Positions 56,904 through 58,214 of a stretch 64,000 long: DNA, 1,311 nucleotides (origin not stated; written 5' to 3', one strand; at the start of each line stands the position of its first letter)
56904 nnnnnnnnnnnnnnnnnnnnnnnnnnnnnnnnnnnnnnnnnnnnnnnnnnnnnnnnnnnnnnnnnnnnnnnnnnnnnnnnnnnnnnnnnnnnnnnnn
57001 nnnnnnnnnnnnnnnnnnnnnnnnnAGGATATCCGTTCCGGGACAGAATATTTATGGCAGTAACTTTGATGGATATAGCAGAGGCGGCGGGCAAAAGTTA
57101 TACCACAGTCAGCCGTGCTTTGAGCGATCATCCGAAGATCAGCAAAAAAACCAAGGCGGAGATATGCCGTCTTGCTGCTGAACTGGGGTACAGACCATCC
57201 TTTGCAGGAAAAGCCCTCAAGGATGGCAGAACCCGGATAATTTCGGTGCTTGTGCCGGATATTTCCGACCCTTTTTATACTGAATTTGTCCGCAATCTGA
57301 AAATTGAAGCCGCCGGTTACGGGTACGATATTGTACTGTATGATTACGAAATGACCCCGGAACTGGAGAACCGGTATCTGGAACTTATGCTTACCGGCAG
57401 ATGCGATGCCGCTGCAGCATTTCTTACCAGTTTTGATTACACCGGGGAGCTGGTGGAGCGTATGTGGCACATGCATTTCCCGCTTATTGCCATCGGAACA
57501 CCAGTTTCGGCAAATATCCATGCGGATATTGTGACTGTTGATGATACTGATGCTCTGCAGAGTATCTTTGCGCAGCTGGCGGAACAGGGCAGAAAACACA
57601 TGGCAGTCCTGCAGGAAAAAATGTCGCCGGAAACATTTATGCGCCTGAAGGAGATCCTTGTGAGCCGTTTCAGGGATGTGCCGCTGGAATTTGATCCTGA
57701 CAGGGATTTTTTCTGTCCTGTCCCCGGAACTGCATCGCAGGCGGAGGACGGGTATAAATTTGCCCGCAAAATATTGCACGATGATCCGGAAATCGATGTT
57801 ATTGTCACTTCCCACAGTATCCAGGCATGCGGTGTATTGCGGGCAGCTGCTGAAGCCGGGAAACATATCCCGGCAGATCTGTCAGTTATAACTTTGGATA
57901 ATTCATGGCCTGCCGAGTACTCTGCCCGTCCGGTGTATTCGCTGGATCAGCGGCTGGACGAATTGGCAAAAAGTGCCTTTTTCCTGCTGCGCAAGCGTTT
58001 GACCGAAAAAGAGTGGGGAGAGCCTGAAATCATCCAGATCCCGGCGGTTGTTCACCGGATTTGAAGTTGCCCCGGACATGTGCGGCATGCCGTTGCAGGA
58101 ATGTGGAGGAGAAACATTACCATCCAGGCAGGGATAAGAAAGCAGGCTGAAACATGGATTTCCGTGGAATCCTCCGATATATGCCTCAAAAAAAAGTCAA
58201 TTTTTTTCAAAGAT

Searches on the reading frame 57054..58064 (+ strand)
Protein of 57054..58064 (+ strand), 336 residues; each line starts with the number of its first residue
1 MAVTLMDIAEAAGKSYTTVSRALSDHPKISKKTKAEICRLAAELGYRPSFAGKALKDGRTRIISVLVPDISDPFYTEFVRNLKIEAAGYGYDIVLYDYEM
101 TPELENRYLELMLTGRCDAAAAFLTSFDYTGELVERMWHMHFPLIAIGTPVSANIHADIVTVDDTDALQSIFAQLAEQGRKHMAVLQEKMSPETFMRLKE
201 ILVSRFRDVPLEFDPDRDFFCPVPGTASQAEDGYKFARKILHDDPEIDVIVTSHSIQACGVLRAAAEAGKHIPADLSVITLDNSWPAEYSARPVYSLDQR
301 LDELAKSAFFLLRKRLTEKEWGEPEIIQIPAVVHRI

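Call 100: search_protein_families(library=pfam, proteins=[window:57054-58064:+], max_evalue=0.00001)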
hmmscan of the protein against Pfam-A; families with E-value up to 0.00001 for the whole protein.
window:57054-58064:+ (336 aa): 4 families
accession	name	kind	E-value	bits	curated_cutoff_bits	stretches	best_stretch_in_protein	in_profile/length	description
PF13377.12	Peripla_BP_3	-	9e-14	52.3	26.5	1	175-335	4-164/167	Periplasmic binding protein-like domain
PF00532.27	Peripla_BP_1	-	6.6e-13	49.2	22.2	1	63-274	4-211/281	Periplasmic binding proteins and sugar binding domain of LacI family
PF00356.27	LacI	-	9.8e-13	48.1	27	1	4-49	1-46/46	Bacterial regulatory proteins, lacI family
PF13407.12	Peripla_BP_4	-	6.2e-06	26.4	35.1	0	63-283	1-218/258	Periplasmic binding protein domain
